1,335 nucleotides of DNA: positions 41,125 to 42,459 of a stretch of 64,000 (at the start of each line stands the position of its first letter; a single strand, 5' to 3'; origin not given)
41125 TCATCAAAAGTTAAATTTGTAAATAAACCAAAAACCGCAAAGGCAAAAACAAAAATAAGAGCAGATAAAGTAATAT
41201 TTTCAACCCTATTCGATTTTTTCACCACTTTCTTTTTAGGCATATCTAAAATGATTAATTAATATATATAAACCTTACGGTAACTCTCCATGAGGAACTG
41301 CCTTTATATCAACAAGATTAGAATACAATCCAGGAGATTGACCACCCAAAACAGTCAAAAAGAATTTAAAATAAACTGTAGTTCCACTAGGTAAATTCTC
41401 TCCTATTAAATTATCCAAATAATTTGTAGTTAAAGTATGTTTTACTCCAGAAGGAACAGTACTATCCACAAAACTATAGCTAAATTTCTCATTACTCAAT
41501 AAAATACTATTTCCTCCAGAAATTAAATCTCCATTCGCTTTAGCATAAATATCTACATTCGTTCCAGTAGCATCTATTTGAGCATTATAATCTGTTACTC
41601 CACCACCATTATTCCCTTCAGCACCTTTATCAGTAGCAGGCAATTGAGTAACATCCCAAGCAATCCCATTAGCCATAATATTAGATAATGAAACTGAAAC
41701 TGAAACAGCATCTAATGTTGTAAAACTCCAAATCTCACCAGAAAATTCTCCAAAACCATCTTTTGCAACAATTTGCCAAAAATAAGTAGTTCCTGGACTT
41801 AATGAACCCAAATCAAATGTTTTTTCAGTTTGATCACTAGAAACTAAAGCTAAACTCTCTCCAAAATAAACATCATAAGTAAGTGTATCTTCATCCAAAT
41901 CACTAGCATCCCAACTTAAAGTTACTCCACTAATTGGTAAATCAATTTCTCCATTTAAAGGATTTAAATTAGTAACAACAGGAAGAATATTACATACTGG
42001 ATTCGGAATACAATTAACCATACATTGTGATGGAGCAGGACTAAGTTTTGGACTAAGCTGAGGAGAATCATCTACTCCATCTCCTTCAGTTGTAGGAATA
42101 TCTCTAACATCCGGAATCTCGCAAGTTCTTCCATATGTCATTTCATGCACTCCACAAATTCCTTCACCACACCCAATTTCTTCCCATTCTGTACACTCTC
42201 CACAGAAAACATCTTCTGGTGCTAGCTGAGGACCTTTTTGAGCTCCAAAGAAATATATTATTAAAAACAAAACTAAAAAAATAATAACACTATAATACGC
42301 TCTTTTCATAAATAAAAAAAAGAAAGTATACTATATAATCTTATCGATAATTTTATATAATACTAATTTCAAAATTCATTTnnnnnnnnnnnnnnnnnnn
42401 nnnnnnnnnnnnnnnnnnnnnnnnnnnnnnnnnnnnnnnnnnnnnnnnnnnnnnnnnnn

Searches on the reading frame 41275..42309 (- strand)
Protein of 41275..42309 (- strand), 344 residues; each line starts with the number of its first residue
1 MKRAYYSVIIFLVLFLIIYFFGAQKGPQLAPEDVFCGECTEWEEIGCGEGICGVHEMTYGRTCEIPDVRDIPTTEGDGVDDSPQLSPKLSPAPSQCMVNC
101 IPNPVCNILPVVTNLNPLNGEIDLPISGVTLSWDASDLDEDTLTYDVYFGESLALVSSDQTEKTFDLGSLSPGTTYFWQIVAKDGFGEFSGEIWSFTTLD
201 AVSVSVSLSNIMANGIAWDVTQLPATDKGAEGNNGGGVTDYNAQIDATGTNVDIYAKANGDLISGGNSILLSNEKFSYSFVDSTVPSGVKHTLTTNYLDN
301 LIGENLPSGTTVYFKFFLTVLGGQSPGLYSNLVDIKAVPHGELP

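Call 82: search_protein_families(library=pfam, proteins=[window:41275-42309:-], max_evalue=0.01)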
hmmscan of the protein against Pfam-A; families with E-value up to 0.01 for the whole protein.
window:41275-42309:- (344 aa): 2 families
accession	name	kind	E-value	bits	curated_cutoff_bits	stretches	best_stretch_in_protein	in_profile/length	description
PF00041.27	fn3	-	2.1e-05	25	25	1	127-190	14-78/84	Fibronectin type III domain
PF16656.11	Pur_ac_phosph_N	-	0.0073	17.3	30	0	150-198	55-93/93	Purple acid Phosphatase, N-terminal domain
